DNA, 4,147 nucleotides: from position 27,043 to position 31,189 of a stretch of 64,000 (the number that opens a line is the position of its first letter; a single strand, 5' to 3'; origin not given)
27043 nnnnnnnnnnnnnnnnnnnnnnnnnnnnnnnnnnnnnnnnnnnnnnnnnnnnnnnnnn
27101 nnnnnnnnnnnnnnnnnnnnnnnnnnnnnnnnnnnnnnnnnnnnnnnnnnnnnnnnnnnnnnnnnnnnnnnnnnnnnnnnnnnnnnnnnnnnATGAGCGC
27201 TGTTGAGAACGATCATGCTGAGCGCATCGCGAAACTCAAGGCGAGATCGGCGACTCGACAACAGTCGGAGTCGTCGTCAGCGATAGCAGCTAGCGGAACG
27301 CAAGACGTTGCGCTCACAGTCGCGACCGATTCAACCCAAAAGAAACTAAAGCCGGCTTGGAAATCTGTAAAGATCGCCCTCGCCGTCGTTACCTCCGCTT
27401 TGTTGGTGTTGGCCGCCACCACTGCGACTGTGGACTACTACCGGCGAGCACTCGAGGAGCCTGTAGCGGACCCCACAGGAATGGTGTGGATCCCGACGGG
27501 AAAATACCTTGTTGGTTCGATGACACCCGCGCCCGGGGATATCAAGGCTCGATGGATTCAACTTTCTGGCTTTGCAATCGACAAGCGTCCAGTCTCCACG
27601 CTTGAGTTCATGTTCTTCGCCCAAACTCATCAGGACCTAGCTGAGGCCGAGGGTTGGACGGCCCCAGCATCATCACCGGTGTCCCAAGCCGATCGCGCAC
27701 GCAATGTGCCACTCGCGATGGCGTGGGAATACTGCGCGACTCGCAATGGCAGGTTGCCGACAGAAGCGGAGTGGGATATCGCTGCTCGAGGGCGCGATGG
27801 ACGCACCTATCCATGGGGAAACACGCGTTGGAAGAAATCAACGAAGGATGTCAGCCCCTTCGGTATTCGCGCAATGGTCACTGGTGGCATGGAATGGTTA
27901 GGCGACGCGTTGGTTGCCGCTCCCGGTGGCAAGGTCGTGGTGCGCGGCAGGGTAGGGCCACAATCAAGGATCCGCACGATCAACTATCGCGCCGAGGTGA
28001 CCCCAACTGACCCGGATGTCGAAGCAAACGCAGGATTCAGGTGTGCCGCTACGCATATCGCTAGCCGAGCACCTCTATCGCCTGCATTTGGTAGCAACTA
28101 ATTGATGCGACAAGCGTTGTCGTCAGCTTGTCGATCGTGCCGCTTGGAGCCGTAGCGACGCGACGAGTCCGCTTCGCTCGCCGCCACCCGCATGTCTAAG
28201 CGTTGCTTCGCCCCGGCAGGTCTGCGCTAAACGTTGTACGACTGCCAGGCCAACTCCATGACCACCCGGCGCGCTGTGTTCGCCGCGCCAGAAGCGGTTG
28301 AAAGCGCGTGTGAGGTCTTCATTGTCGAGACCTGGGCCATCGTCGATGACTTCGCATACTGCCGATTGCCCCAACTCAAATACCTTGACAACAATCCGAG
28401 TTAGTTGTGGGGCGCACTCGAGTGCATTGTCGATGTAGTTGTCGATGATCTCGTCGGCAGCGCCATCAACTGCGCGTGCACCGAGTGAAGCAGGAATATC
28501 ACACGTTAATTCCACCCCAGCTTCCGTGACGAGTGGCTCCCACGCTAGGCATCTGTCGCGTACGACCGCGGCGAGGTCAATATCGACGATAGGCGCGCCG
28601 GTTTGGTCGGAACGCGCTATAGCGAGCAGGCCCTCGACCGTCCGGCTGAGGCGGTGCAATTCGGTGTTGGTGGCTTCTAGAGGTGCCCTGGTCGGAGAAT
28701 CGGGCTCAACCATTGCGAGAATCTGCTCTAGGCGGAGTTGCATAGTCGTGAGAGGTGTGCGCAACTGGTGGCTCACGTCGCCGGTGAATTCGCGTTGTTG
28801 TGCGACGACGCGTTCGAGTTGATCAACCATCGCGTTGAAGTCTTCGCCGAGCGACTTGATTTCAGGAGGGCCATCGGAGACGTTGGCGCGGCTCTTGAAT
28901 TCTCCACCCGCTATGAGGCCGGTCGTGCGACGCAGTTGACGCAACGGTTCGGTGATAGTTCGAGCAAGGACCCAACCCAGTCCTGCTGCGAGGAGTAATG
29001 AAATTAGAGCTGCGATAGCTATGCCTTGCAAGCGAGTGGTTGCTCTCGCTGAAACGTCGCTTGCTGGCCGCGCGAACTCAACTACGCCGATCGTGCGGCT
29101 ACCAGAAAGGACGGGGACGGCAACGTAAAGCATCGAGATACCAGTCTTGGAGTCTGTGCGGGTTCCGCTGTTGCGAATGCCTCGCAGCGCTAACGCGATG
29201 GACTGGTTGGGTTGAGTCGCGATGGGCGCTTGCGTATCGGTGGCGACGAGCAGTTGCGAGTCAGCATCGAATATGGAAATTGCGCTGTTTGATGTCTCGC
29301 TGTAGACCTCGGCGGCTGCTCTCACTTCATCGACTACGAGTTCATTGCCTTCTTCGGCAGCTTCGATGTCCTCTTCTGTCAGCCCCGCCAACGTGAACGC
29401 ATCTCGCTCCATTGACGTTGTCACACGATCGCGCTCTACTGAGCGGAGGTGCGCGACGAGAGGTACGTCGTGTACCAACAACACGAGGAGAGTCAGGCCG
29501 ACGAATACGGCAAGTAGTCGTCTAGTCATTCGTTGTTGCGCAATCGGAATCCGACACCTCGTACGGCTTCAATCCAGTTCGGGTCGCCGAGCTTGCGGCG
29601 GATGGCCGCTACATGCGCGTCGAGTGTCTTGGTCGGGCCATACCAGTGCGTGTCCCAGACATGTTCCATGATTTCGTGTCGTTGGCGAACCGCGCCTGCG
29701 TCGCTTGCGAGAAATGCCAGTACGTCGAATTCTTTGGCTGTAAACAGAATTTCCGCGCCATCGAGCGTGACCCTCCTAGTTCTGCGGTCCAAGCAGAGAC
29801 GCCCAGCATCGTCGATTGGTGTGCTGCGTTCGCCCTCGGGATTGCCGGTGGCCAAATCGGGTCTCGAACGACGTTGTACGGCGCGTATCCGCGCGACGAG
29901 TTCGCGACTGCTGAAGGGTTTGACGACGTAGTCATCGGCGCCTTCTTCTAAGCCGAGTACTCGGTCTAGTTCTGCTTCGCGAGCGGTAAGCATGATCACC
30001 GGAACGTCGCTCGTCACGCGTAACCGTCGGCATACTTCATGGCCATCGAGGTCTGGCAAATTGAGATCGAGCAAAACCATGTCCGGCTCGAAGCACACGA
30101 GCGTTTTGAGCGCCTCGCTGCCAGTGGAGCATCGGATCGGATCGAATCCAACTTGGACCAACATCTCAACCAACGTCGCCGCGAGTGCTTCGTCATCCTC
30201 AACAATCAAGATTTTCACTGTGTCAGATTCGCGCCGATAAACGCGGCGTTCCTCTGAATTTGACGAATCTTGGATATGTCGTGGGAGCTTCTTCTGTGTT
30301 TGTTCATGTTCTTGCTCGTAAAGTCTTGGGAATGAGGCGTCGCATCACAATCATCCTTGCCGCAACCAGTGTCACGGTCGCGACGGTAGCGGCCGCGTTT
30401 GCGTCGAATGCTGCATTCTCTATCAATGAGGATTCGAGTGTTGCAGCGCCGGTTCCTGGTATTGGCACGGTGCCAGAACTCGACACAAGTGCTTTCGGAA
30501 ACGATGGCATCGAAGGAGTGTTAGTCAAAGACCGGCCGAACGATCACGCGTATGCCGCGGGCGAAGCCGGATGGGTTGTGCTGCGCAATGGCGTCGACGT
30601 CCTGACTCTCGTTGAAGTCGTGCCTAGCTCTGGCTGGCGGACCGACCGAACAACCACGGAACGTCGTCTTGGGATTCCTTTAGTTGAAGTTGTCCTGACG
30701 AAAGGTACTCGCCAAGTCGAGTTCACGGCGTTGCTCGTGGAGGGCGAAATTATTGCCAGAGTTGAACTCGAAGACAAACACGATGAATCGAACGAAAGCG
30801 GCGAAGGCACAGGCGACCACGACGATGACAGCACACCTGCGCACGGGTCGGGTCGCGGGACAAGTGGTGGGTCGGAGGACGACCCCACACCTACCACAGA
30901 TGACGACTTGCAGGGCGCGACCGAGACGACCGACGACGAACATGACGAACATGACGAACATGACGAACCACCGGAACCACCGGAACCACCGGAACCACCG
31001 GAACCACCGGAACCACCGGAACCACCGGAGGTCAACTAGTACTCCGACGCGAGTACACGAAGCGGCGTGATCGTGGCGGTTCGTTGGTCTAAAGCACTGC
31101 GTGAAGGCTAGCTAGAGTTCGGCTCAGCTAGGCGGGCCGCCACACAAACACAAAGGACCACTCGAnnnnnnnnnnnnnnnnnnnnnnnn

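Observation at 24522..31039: Candidate extracytoplasmic redox/metal module: ApbE, MsrQ-like di-haem protein, FGE-like ectodomain, two repeat-tailed His/acidic anchored proteins and a two-component system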

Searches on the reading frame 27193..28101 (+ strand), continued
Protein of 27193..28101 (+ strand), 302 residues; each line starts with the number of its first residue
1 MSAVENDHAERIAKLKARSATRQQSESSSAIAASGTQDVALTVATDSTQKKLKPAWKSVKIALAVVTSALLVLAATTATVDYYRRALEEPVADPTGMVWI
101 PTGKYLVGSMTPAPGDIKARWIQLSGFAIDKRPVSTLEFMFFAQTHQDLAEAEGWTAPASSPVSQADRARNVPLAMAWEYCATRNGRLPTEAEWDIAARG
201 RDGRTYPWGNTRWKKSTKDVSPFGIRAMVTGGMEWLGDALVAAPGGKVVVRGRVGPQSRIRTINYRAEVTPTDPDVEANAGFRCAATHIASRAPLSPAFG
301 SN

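Call 49: fold_search(model_id=the predicted structure, library=pdb)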
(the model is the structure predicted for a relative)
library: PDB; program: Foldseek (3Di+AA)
matches with E <= 10: 238; with E <= 0.001: 73
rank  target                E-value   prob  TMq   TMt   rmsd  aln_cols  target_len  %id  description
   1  1z70_X                2.0e-11  1.00  0.49  0.53   7.6       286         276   23  1.15A resolution structure of the formylglycine generating enzyme FGE (released 2005-07-22)
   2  1y4j_A                2.7e-11  1.00  0.48  0.54   8.0       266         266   25  Crystal structure of the paralogue of the human formylglycine generating enzyme (released 2005-02-08)
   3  5ssx_A                3.5e-11  1.00  0.50  0.53   7.6       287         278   23  Crystal Structure human formylglycine generating enzyme E130D mutant (released 2023-08-23)
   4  2afy_X                3.7e-11  1.00  0.51  0.55   6.0       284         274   22  Formylglycine generating enzyme C341S mutant (released 2005-12-13)
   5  5ssy                  4.0e-11  1.00  0.52  0.56   6.0       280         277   21  Crystal Structure of human formylglycine generating enzyme (released 2023-08-23)
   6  5ssz                  4.2e-11  1.00  0.51  0.55   6.3       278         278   23  Crystal Structure of wild-type human formylglycine generating enzyme bound to Cu(I) (released 2023-08-23)
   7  1y1j_X                4.5e-11  1.00  0.50  0.54   7.1       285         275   22  human formylglycine generating enzyme, sulfonic acid/desulfurated form (released 2005-05-31)
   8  2aii_X                4.8e-11  1.00  0.50  0.54   7.1       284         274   22  wild-type Formylglycine generating enzyme reacted with iodoacetamide (released 2005-12-13)
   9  2q17_B                5.1e-11  1.00  0.49  0.51   5.7       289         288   21  Formylglycine Generating Enzyme from Streptomyces coelicolor (released 2008-04-01)
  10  8aru_A                6.1e-11  1.00  0.49  0.53   7.2       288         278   22  Crystal Structure of human formylglycine generating enzyme (released 2023-08-23)
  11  1y1e                  7.9e-11  1.00  0.52  0.57   5.1       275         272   23  human formylglycine generating enzyme (released 2005-05-31)
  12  2aft_X                8.4e-11  1.00  0.51  0.56   6.0       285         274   23  Formylglycine generating enzyme C336S mutant (released 2005-12-13)
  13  2q17_E                8.4e-11  1.00  0.49  0.51   6.8       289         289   21  Formylglycine Generating Enzyme from Streptomyces coelicolor (released 2008-04-01)
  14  2q17_A                8.9e-11  1.00  0.47  0.49   7.9       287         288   20  Formylglycine Generating Enzyme from Streptomyces coelicolor (released 2008-04-01)
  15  1y1h_X                1.0e-10  1.00  0.51  0.56   5.1       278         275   23  human formylglycine generating enzyme, oxidised Cys refined as hydroperoxide (released 2005-05-31)
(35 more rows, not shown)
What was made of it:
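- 27193..28101 (+): Single-pass protein (302 aa): cytoplasmic N-terminal helix (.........), one TM segment (61-79) and a trimmed non-catalytic FGE-fold ectodomain; its start overlaps the cytochrome stop (ATGA). Foldseek top hits are FGE, pFGE, ToxD, OvsA and EgtB (call 49).
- The ectodomain has the FGE fold (call 49).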

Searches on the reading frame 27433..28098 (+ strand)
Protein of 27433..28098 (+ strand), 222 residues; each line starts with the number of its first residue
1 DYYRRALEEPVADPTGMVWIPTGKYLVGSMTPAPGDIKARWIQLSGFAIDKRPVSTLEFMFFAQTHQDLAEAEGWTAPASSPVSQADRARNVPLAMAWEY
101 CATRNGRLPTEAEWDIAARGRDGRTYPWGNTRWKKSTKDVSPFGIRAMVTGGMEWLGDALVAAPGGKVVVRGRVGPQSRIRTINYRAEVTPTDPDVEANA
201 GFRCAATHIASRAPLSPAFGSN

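Call 39: search_solved_structures(query=window:27433-28098:+, max_evalue=0.01, show_alignments=2)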
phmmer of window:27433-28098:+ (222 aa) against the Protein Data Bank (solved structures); distinct sequences matched with E-value up to 0.01: 22.
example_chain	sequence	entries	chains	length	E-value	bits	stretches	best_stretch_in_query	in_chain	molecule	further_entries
1y4j_A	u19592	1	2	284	1.3e-13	54.7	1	74-131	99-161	Sulfatase modifying factor 2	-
31dc_A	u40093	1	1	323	3.3e-09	40.3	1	96-134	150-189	Formylglycine-generating enzyme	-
2aft_X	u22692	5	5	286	3.5e-09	40.3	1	96-134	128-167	Sulfatase modifying factor 1 | Sulfatase-modifying factor 1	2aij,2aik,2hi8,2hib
2afy_X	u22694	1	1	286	3.9e-09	40.1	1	96-134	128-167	Sulfatase modifying factor 1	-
1y1e_X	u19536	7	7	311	4.6e-09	39.8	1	96-133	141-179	C-alpha-formyglycine-generating enzyme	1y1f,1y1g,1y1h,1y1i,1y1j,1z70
5ssx_A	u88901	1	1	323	4.8e-09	39.8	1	96-134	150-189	Formylglycine-generating enzyme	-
5ssy_A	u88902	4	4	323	4.9e-09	39.8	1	96-134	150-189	Formylglycine-generating enzyme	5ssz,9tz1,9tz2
8aru_A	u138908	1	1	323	5.7e-09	39.6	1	96-134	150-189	Formylglycine-generating enzyme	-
2aii_X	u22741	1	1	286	6.5e-09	39.4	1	96-134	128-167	Sulfatase modifying factor 1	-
6s07_A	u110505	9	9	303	8.7e-09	38.9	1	74-131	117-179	Formylglycine-generating enzyme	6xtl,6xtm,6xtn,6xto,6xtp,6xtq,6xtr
5nxl_A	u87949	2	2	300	4.8e-08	36.5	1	74-132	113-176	Non-specific serine/threonine protein kinase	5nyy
7spq_A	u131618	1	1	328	3.4e-06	30.5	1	36-131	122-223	Serine/threonine kinase ToxD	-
6muj_A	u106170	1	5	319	0.00011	25.6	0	98-130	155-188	Formylglycine-generating enzyme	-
2q17_A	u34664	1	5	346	0.00015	25.1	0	98-130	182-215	formylglycine generating enzyme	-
8ux5_A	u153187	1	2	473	0.00027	24.3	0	95-132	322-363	Selenoxide synthase OvsA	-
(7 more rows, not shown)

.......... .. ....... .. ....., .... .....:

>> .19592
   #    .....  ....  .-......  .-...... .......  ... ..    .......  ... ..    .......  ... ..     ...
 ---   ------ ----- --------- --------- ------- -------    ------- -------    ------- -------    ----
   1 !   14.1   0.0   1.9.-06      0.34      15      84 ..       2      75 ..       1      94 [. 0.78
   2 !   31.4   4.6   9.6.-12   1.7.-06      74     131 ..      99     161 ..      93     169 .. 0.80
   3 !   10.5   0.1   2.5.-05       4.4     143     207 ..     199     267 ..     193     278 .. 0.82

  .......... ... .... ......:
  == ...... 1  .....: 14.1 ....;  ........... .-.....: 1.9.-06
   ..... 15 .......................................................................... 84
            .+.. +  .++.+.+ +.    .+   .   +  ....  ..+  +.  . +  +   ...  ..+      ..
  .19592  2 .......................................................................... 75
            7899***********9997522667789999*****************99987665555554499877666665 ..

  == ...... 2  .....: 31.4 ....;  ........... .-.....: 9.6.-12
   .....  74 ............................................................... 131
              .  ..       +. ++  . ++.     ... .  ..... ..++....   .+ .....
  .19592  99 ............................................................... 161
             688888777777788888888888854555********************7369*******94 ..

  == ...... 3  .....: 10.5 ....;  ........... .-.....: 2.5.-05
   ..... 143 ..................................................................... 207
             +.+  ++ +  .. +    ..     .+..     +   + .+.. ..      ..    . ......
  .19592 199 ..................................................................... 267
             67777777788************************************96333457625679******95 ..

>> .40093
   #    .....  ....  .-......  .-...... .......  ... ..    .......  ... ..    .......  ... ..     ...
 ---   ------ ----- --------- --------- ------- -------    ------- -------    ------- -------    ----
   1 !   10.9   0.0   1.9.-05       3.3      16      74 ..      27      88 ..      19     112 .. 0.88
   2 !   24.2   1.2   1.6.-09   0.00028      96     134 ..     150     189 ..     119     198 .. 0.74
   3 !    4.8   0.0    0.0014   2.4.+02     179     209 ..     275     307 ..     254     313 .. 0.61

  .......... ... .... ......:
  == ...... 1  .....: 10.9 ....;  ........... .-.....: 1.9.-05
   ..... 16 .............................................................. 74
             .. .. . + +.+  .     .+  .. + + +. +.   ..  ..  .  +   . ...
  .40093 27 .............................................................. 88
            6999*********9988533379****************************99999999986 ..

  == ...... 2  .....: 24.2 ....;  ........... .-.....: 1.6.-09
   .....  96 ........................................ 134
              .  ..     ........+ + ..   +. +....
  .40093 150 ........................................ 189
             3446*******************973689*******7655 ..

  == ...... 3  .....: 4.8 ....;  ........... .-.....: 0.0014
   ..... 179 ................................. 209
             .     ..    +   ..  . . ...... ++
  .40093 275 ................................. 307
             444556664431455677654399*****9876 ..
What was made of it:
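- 27193..28101 (+): The best PDB sequence hit is SUMF2/pFGE, and the human FGE Cys336/Cys341 positions are Thr/Ala here (call 39).
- On Formylglycine-generating enzyme (FGE): The aligned positions are Thr and Ala (call 39).
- Closest known: pFGE / SUMF2, the inactive paralogue of formylglycine-generating enzyme. Same: Best solved sequence relative of the ectodomain (E 1.3e-13; call 39).
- The two catalytic, copper-binding Cys of FGE are replaced, and the nearest solved relative is the inactive paralogue pFGE (call 39).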

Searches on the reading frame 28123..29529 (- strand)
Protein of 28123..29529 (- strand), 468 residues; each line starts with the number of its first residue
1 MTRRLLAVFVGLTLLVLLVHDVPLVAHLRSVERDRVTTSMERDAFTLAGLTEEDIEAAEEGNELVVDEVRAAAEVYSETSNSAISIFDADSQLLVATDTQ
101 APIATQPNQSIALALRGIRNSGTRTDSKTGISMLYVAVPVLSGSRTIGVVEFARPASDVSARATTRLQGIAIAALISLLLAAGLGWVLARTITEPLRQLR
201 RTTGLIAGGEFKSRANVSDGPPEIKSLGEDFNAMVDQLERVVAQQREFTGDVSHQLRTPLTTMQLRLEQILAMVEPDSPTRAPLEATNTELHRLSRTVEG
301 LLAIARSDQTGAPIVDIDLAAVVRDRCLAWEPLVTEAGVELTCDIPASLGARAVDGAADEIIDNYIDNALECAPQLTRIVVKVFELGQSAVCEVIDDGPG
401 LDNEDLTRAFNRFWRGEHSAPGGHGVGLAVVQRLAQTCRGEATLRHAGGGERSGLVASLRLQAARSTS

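Call 3: search_protein_families(library=pfam, max_evalue=0.1, proteins=[window:28123-29529:-])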
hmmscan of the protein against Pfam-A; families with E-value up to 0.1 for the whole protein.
window:28123-29529:- (468 aa): 8 families
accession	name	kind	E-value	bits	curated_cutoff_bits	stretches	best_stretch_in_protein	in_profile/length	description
PF02518.31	HATPase_c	-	2.7e-16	60.4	26.4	1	359-451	7-101/111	Histidine kinase-, DNA gyrase B-, and HSP90-like ATPase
PF00672.30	HAMP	-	2.6e-13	50.5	25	1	187-239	1-52/53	HAMP domain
PF00512.31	HisKA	-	9.2e-12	45.3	26.9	1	244-309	1-65/66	His Kinase A (phospho-acceptor) domain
PF13581.12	HATPase_c_2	-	0.00019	21.8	27.4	1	353-439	31-113/127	Histidine kinase-like ATPase domain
PF13589.12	HATPase_c_3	-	0.0009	19.7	25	1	362-425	7-74/137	Histidine kinase-, DNA gyrase B-, and HSP90-like ATPase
PF23846.1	Cache_WalK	-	0.012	16.5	27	1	74-151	7-89/92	WalK sensor protein kinase Chache domain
PF14501.12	HATPase_c_5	-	0.016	15.5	22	1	361-443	9-87/102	GHKL domain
PF14827.12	dCache_3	-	0.019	15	25.7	1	111-167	100-155/239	Double sensory domain of two-component sensor kinase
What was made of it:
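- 28123..29529 (-): Sensor histidine kinase (two TM segments, ~140-aa extracytoplasmic loop, HAMP-HisKA-HATPase_c). Pfam (call 3).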

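Call 4: search_protein_families(library=ncbifam, max_evalue=0.1, proteins=[window:28123-29529:-])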
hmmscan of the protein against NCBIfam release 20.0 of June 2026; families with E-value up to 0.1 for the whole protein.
window:28123-29529:- (468 aa): 75 families (the best 25 are shown)
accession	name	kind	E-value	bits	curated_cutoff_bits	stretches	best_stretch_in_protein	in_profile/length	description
TIGR01386.1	cztS_silS_copS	subfamily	1.4e-46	159.5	292.55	1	2-445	5-444/457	heavy metal sensor histidine kinase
NF033092.0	HK_WalK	equivalog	1.1e-43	149.8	725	2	239-444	366-578/594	cell wall metabolism sensor histidine kinase WalK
NF040691.1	MtrAB_MtrB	equivalog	4.2e-38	131.6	450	1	167-441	187-473/507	MtrAB system histidine kinase MtrB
NF007007.0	PRK09470.1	equivalog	8.9e-35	120.5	486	1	2-443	12-442/463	envelope stress sensor histidine kinase CpxA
NF012163.2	BaeS_SmeS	equivalog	5.1e-34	118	500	1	170-447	167-445/457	sensor histidine kinase efflux regulator BaeS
NF008312.0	PRK11100.1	equivalog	1.7e-33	116.2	356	1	111-463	123-474/477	two-component system sensor histidine kinase CreC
NF007837.0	PRK10549.1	equivalog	1.3e-32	113.1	603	1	165-450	162-448/466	envelope stress sensor histidine kinase BaeS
NF007898.0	PRK10604.1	equivalog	4.8e-32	111.7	478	1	166-448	135-411/433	two-component system sensor histidine kinase RstB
NF046044.1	PnpS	equivalog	8.9e-29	100.7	400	1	237-444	162-375/390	two-component system histidine kinase PnpS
NF008025.0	PRK10755.1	equivalog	1.1e-27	96.7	314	1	167-465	66-358/362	two-component system sensor histidine kinase PmrB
TIGR02966.1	phoR_proteo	equivalog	6.6e-27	94.4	334.2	1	235-437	104-312/333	phosphate regulon sensor histidine kinase PhoR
NF007004.0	PRK09467.1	equivalog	1.6e-26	93.1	415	1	167-462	155-435/440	two-component system sensor histidine kinase EnvZ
NF045900.1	HisKinCpxALeg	equivalog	7.5e-26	90.9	800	1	168-445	152-436/451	two-component system sensor histidine kinase CpxA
NF041735.1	hist_kin_RppB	equivalog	8.9e-26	90.6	400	1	243-445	214-424/438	two-component system sensor histidine kinase RppB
NF041210.1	his_kin_PieS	equivalog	2.5e-25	89.4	850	1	114-445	113-455/474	two component system sensor histidine kinase PieS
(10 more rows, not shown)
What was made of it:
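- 28123..29529 (-): The best NCBIfam hit is the heavy-metal sensor kinase subfamily, far below its cutoff (call 4).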

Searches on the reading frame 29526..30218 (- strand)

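Call 3: search_protein_families(library=pfam, max_evalue=0.1, proteins=[window:29526-30218:-])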
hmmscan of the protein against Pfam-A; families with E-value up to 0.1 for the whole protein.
window:29526-30218:- (230 aa): 3 families
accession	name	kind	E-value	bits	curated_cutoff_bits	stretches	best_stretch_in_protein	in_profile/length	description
PF00072.30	Response_reg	-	3.8e-26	91.9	30.2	1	3-112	1-111/111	Response regulator receiver domain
PF00486.34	Trans_reg_C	-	3e-20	72.5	26.2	1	155-226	2-77/77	Transcriptional regulatory protein, C terminal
PF21695.3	GlnR_1st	-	0.0057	17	27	1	38-113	35-109/111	Transcription regulator GlnR, N-terminal domain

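Call 4: search_protein_families(library=ncbifam, max_evalue=0.1, proteins=[window:29526-30218:-])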
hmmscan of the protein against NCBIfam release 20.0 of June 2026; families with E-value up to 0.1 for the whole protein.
window:29526-30218:- (230 aa): 107 families (the best 25 are shown)
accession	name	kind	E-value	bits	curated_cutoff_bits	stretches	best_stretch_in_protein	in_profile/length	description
NF008296.0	PRK11083.1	equivalog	1.5e-57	194.7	273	1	2-227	5-226/228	two-component system response regulator CreB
NF040689.1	MtrAB_MtrA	equivalog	3.3e-56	190.1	300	1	3-225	1-217/219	MtrAB system response regulator MtrA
NF041733.1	resp_reg_CseB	equivalog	7.1e-56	189.1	350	1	2-227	2-227/228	two-component system response regulator CseB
TIGR02154.1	PhoB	equivalog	7e-54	182.5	296.2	1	2-226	4-225/226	phosphate regulon transcriptional regulator PhoB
NF045944.1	ResRegRpaBCyano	equivalog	3.6e-53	180.3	330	1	4-226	1-227/229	response regulator transcription factor RpaB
NF040534.1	resp_reg_YycF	equivalog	5.8e-53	179.5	340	1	2-230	2-231/231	response regulator YycF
NF007982.1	PRK10710.1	equivalog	8.4e-49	166.2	380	1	2-227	9-228/235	envelope stress response regulator BaeR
NF033117.2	vanR_ACDEGLN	exception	1.6e-45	155.5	350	1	3-226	1-225/226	VanR-ABDEGLN family response regulator transcription factor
NF041209.1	resp_regPieR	equivalog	2.4e-45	155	450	1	1-227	1-228/231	two component system response regulator PieR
NF053854.1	RespRegPhoBBctds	equivalog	3.5e-44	150.8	270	1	3-224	1-222/225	two-component system response regulator PhoB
NF033120.0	vanR_FM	exception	3.9e-43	147.7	460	1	2-226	5-229/231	vancomycin resistance response regulator transcription factor, VanR-F/VanR-M family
NF008199.0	PRK10955.1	equivalog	8.1e-43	147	341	1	2-225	3-227/232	envelope stress response regulator transcription factor CpxR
NF007928.2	PRK10643.1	equivalog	9.3e-42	143.1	330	1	1-226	1-216/216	two-component system response regulator PmrA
NF007005.1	PRK09468.1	equivalog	1.1e-41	142.8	331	1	2-224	5-229/237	osmolarity response regulator transcription factor OmpR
NF041734.1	resp_reg_RppA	equivalog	2.1e-41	141.8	250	1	1-227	1-228/229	two-component system response regulator RppA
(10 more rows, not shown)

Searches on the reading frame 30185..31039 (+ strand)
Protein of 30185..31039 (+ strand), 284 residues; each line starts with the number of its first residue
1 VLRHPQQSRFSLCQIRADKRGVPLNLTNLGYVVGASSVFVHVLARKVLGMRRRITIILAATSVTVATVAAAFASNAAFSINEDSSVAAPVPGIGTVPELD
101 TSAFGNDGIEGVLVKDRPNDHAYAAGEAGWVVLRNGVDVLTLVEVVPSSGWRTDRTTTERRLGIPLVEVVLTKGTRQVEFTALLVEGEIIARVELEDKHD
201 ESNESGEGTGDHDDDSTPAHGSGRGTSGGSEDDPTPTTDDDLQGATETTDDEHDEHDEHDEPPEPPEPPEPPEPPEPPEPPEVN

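Call 3: search_protein_families(library=pfam, max_evalue=0.1, proteins=[window:30185-31039:+])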
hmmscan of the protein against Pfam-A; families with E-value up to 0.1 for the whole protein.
window:30185-31039:+ (284 aa): 0 families

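Call 4: search_protein_families(library=ncbifam, max_evalue=0.1, proteins=[window:30185-31039:+])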
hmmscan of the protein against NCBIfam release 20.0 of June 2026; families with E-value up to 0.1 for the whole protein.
window:30185-31039:+ (284 aa): 0 families

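Call 45: search_protein_families(library=pfam, max_evalue=1, proteins=[window:30329-31036:+])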
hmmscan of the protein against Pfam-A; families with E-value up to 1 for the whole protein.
window:30329-31036:+ (236 aa): 0 families
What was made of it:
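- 30296..31039 (+): tailC: secreted protein (likely start 30296 or 30332) with a signal peptide (...AFA/SNAAFS), a ~90-aa beta-rich domain of unknown family, an acidic/His region and (DEH)3(PPE)7. No Pfam family (calls 3, 45).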
